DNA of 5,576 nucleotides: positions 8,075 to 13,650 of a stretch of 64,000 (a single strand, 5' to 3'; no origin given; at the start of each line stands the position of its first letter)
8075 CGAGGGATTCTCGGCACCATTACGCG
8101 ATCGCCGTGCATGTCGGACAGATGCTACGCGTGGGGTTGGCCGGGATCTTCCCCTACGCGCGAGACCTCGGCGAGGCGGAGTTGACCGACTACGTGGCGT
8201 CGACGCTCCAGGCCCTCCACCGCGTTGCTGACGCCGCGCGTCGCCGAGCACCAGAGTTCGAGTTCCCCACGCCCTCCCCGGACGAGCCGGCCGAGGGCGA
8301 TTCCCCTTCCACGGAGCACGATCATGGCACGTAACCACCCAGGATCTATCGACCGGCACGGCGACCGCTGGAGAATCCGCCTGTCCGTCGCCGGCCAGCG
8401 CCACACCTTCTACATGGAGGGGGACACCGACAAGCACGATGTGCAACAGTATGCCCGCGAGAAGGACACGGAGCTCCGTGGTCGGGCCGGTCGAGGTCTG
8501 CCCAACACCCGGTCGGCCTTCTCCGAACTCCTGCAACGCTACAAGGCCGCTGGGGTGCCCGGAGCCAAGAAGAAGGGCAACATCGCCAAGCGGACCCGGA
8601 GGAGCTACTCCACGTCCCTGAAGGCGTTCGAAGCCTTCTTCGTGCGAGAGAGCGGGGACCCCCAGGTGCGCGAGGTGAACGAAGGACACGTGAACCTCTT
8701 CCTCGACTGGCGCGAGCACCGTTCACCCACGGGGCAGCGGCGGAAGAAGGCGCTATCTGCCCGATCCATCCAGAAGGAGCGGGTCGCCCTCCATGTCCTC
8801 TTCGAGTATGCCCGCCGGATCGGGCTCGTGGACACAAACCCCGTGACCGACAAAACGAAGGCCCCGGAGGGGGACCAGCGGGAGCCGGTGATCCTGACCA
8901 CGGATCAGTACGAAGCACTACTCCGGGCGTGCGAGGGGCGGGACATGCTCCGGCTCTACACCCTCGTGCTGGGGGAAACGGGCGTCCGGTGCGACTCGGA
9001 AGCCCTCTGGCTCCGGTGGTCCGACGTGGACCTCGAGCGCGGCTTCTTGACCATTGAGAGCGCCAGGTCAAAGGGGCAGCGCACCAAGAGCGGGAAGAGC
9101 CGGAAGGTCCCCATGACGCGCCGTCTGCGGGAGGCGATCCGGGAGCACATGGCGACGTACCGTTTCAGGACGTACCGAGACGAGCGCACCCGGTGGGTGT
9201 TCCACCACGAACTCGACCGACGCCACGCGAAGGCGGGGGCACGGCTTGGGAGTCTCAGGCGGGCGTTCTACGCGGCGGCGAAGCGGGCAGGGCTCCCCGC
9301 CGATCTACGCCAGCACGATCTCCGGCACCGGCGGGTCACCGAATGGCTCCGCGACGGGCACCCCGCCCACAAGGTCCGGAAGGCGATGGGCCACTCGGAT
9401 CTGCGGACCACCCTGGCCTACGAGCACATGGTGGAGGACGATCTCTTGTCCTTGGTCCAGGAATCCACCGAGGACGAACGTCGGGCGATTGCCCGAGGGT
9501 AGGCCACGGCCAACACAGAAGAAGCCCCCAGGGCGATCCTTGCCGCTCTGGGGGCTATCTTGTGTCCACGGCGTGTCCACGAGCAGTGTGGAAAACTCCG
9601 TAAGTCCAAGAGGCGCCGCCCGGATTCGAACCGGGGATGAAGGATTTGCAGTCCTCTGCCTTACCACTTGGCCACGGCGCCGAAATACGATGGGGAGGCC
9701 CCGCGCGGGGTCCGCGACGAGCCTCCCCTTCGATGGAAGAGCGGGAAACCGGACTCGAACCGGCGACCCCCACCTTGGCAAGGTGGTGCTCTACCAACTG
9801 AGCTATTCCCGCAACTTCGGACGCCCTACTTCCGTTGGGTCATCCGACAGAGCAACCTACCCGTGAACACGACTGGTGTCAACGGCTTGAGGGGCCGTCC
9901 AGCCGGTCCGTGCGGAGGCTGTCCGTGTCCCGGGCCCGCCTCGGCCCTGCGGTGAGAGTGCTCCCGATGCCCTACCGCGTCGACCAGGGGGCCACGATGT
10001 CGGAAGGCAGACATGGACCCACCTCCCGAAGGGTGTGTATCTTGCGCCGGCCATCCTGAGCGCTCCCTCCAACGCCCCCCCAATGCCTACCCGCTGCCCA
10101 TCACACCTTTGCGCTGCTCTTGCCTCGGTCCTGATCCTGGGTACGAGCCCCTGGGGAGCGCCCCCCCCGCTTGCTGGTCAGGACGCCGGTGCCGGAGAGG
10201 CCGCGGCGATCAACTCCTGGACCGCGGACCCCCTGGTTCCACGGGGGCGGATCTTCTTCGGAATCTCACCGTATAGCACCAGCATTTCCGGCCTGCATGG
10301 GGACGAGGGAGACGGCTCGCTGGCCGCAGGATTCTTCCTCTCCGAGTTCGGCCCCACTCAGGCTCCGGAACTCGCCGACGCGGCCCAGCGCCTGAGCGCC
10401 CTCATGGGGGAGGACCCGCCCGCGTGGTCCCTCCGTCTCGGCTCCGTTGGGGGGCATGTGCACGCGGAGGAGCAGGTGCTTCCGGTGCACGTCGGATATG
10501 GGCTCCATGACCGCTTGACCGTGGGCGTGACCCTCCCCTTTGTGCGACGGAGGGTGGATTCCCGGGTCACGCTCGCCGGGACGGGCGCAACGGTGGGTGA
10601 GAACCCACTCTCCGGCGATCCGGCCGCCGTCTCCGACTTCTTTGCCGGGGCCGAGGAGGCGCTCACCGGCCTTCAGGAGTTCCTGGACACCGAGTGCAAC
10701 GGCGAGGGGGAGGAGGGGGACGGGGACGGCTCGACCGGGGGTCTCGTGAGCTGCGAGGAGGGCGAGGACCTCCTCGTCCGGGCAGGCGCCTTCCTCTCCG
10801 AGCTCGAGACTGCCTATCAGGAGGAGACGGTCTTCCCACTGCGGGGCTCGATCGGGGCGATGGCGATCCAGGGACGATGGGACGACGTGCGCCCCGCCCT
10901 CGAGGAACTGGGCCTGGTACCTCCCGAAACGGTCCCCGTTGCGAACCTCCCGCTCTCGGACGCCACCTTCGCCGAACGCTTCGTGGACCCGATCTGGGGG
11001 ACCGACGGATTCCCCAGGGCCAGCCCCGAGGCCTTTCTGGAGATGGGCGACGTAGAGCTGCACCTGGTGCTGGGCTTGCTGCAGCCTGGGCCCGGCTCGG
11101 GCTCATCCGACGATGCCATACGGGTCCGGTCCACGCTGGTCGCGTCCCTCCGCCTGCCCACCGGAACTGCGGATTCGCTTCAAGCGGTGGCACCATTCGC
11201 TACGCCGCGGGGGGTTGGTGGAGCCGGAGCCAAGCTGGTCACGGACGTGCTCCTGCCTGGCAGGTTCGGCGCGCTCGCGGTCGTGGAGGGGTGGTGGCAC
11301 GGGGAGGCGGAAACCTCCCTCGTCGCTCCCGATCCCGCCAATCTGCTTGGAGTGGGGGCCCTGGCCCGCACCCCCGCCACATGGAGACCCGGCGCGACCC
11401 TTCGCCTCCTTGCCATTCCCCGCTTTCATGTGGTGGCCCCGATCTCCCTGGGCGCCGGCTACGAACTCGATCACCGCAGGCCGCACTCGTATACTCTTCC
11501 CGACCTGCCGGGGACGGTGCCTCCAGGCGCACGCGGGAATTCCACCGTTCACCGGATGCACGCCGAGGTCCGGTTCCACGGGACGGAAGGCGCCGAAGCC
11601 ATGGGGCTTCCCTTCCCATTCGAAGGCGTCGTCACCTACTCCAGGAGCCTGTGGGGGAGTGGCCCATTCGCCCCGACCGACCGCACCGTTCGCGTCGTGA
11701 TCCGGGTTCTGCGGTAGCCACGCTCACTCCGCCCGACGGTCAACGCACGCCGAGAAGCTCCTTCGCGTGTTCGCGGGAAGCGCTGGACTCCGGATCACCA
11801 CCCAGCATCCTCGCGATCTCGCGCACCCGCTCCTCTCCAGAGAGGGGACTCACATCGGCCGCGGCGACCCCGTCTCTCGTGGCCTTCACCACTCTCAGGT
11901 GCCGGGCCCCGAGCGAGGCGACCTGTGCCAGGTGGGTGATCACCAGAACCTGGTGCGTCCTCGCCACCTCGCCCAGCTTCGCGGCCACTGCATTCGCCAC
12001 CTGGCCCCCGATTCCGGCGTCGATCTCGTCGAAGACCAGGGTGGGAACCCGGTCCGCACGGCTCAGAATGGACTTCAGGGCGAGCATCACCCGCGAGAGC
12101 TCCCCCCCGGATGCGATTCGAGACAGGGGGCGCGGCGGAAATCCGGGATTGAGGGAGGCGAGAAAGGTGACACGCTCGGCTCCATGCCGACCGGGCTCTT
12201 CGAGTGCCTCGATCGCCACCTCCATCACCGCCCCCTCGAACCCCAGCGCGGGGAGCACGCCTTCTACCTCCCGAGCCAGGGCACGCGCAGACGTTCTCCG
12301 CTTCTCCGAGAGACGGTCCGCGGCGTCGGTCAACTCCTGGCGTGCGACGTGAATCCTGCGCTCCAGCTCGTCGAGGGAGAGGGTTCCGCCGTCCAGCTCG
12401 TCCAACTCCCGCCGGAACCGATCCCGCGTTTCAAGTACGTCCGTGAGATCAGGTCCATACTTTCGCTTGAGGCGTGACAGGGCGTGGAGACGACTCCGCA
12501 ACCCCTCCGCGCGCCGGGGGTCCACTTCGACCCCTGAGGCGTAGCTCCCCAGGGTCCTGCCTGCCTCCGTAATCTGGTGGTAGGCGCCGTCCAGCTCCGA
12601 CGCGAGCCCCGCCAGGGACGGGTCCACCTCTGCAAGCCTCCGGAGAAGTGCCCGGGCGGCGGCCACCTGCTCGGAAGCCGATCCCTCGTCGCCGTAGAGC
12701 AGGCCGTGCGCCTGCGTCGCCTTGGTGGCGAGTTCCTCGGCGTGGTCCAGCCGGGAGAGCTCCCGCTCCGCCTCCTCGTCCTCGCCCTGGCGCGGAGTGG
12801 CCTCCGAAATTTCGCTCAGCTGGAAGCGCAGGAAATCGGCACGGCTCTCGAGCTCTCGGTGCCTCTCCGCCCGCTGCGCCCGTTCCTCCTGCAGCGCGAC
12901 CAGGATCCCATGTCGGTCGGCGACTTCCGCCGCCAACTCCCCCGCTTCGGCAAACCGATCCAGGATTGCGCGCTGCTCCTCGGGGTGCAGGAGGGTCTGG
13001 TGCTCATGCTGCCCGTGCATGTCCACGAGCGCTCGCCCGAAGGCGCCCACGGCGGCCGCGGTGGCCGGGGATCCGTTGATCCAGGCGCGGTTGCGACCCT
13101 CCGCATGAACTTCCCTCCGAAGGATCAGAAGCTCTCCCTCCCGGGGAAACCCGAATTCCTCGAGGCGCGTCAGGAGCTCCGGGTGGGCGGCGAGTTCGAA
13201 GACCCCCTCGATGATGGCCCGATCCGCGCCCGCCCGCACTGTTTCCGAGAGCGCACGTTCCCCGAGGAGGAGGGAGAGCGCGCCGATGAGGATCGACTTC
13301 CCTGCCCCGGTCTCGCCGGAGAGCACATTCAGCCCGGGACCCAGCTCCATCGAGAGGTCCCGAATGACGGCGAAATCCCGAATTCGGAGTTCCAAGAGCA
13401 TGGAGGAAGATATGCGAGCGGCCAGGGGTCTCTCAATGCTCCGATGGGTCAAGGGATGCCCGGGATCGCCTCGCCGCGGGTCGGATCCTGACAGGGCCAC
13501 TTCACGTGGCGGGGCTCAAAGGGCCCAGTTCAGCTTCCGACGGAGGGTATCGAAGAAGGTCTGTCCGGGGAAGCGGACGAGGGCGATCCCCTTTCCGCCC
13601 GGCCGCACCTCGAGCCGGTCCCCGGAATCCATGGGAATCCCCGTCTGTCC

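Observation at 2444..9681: Compact phage-satellite-like (PICI/P4-style) integrative island next to tRNA-Cys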

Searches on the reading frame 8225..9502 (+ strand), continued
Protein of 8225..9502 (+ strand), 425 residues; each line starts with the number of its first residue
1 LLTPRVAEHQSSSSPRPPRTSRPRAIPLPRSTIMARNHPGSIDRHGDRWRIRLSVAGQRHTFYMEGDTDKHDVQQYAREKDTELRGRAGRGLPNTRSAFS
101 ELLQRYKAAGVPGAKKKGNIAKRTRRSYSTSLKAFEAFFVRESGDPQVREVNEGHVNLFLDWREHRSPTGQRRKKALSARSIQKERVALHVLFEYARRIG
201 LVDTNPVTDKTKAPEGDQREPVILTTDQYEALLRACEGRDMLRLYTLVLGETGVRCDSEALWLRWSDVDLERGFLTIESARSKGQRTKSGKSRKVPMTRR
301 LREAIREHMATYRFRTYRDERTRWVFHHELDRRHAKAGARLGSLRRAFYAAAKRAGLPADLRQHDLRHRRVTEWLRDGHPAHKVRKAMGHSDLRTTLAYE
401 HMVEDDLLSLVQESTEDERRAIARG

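Call 109: search_protein_families(library=phrogs, proteins=[L023:3833-5314:-, L023:5311-5721:-, L023:5711-6160:-, L023:6160-6543:-, L023:3124-3786:-, L023:95-766:-, L023:1331-1786:-, L021:582-1016:-, L021:183-581:-, L021:4496-5206:+], max_evalue=0.001)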
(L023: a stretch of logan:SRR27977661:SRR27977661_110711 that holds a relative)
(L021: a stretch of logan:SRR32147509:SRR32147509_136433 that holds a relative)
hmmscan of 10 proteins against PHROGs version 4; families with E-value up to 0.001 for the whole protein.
L023:3833-5314:- (493 aa): 2 families
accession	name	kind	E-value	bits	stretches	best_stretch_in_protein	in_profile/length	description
phrog_2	-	head and packaging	4.6e-35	122.6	1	30-477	250-589/807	terminase large subunit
phrog_5902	-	unknown function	5.1e-19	69.8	1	34-353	18-337/359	-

L023:5311-5721:- (136 aa): 0 families

L023:5711-6160:- (149 aa): 0 families

L023:6160-6543:- (127 aa): 0 families

L023:3124-3786:- (220 aa): 0 families

L023:95-766:- (223 aa): 0 families

L023:1331-1786:- (151 aa): 24 families
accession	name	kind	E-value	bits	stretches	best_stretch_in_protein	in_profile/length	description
phrog_819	-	tail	6.2e-14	52.1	1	17-98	528-613/1024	tail protein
phrog_6320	-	tail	3.7e-13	50.2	1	17-65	82-211/745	tail fiber protein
phrog_5073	-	tail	5.3e-13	49.8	1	11-77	254-320/519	tail fiber protein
phrog_366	-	tail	1.3e-10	42.4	1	17-66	338-387/474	tail fiber protein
phrog_17587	-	tail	5.4e-10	39.3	1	17-64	359-406/641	tail fiber protein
phrog_8745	-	tail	9e-10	37.5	1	15-78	1413-1476/1803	tail fiber protein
phrog_10972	-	tail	1.3e-07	32.4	1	18-69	157-211/343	tail fiber protein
phrog_1658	-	unknown function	1.5e-07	32.4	1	18-114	55-146/239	-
phrog_33894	-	unknown function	1.8e-06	27.8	1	7-79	415-487/727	-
phrog_16032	-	unknown function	5.6e-06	27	1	20-72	57-109/331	-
phrog_38766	-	head and packaging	7.4e-06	25.8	1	17-65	126-174/478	virion structural protein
phrog_32123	-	unknown function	9.4e-06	25.2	1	18-101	266-352/532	-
phrog_3890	-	tail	1.1e-05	23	1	15-66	1899-1950/3453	straight fibre tail protein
phrog_38806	-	unknown function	1.2e-05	25.9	1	18-64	103-149/285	-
phrog_22681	-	DNA, RNA and nucleotide metabolism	2e-05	25.5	0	11-42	104-135/157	DNA polymerase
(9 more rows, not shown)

L021:582-1016:- (144 aa): 0 families

L021:183-581:- (132 aa): 0 families

L021:4496-5206:+ (236 aa): 2 families
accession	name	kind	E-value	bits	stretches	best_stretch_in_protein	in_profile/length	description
phrog_4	-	transcription regulation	0.00018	21.6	1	44-101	157-205/400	transcriptional repressor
phrog_8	-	transcription regulation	0.00026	21.5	1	47-104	184-235/346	transcriptional regulator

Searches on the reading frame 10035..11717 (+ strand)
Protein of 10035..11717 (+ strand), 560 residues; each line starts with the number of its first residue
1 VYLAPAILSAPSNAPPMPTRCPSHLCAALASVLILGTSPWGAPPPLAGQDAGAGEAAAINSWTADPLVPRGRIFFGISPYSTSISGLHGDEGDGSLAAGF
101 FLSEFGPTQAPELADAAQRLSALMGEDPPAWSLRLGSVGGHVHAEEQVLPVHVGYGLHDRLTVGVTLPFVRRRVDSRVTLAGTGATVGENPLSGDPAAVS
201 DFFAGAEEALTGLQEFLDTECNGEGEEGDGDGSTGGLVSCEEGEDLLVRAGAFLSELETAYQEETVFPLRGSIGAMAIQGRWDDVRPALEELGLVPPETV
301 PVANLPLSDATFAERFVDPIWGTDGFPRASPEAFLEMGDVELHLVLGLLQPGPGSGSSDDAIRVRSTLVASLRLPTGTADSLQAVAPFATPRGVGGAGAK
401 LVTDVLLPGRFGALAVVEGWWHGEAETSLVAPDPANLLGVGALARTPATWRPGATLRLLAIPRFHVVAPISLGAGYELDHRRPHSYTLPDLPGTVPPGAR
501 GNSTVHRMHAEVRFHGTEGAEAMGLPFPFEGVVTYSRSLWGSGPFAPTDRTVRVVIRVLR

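Call 50: search_protein_families(library=pfam, proteins=[window:10035-11717:+], max_evalue=0.01)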
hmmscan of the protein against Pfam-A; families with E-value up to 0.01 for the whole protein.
window:10035-11717:+ (560 aa): 0 families

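Call 57: find_encoding_contigs(protein=window:10035-11717:+, flank=10000)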
Protein window:10035-11717:+ (560 aa): no gene with exactly this product is on record in the collection.

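Call 70: find_encoding_contigs(protein=window:10083-11717:+, flank=10000)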
Protein window:10083-11717:+ (544 aa): 1 contig read that carries it; 1 place shown.
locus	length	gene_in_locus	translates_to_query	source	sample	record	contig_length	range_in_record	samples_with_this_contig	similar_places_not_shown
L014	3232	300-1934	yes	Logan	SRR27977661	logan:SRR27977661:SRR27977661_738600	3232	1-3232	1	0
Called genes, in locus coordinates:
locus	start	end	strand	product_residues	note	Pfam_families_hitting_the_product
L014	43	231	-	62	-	-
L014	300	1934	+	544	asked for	-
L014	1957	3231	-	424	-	?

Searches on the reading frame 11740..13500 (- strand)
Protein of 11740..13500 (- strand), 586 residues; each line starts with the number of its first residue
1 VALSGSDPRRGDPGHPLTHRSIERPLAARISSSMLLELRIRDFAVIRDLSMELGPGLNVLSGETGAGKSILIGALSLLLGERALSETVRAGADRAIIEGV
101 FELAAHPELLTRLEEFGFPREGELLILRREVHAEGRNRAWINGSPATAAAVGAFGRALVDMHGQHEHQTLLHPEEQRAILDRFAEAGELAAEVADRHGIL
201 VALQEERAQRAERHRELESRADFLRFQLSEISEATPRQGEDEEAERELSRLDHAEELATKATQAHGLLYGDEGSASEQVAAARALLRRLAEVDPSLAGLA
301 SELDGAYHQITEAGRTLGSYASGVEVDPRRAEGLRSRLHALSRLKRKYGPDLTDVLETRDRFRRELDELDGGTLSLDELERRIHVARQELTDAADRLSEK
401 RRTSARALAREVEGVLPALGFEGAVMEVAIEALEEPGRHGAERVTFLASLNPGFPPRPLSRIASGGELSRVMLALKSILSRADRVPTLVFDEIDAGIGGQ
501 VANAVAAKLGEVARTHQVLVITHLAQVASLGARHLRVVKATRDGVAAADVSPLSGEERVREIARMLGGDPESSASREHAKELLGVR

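Call 50: search_protein_families(library=pfam, proteins=[window:11740-13500:-], max_evalue=0.01)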
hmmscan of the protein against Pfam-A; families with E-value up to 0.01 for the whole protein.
window:11740-13500:- (586 aa): 3 families
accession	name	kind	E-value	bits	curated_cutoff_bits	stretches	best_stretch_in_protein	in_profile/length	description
PF02463.25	SMC_N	-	2.9e-17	63.3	40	1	35-539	2-213/220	RecF/RecN/SMC N terminal domain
PF13476.12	AAA_23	-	1.8e-08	35.7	27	1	37-83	1-47/201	AAA domain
PF13401.12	AAA_22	-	0.0015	19.3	27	0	55-82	5-32/130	AAA domain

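Call 88: find_homologous_proteins(query=window:11740-13500:-, max_evalue=1e-80)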
Query window:11740-13500:- (586 aa): 5963 proteins with E <= 1e-80 among 8000 candidates; the best 120 are listed.
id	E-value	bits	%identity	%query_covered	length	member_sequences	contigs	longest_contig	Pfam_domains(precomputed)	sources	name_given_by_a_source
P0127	1.2e-285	967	86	94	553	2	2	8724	PF13476.13,PF02463.26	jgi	jgi:DNA repair protein RecN (Recombination protein N)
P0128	7.0e-213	727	68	94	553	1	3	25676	PF13476.13,PF02463.26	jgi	jgi:DNA repair protein RecN (Recombination protein N)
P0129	4.0e-212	724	67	94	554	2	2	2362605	PF13476.13,PF02463.26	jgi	jgi:DNA repair protein RecN (Recombination protein N)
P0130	4.2e-212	724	67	94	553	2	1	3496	PF13476.13,PF02463.26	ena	-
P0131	6.1e-212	724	67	94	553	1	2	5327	PF13476.13,PF02463.26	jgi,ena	-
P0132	1.0e-211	723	67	94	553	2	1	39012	PF13476.13,PF02463.26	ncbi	-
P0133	1.7e-209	716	66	94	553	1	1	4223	PF13476.13,PF02463.26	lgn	-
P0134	5.8e-209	714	66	94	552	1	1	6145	PF13476.13,PF02463.26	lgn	-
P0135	7.6e-208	710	66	94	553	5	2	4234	PF13476.13,PF02463.26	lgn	-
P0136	7.8e-208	710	66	94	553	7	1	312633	PF13476.13,PF02463.26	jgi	jgi:DNA repair protein RecN (Recombination protein N)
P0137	2.0e-207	709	66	94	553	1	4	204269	PF13476.13,PF02463.26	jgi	jgi:DNA repair protein RecN (Recombination protein N)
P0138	2.4e-206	705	66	94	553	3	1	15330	PF13476.13,PF02463.26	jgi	-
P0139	1.2e-205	703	65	94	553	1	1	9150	PF13476.13,PF02463.26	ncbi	-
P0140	2.9e-205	702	65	94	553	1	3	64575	PF13476.13,PF02463.26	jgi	jgi:DNA repair protein RecN (Recombination protein N)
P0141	2.5e-204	699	64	94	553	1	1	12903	PF13476.13,PF02463.26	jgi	-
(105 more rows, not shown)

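Call 89: find_encoding_contigs(protein=P0127, flank=10000, max_places=3)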
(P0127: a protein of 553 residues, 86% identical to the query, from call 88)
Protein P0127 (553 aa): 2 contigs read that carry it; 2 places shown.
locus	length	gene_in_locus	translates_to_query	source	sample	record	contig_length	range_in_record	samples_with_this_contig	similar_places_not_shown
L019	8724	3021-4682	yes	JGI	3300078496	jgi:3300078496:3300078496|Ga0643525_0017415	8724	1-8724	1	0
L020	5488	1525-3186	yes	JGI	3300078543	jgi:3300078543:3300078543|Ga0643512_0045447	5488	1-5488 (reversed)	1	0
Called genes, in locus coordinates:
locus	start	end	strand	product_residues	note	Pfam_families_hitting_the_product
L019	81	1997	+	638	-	PF13292:DXP_synthase_N, PF02779:Transket_pyr, PF02780:Transketolase_C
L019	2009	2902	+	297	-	PF01513:NAD_kinase, PF20143:NAD_kinase_C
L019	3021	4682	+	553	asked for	PF02463:SMC_N, PF13476:AAA_23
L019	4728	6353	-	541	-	-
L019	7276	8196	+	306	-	PF13495:Phage_int_SAM_4, PF00589:Phage_integrase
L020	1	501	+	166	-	?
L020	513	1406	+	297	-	PF01513:NAD_kinase, PF20143:NAD_kinase_C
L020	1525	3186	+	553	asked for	PF02463:SMC_N, PF13476:AAA_23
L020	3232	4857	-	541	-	-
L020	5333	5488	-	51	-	?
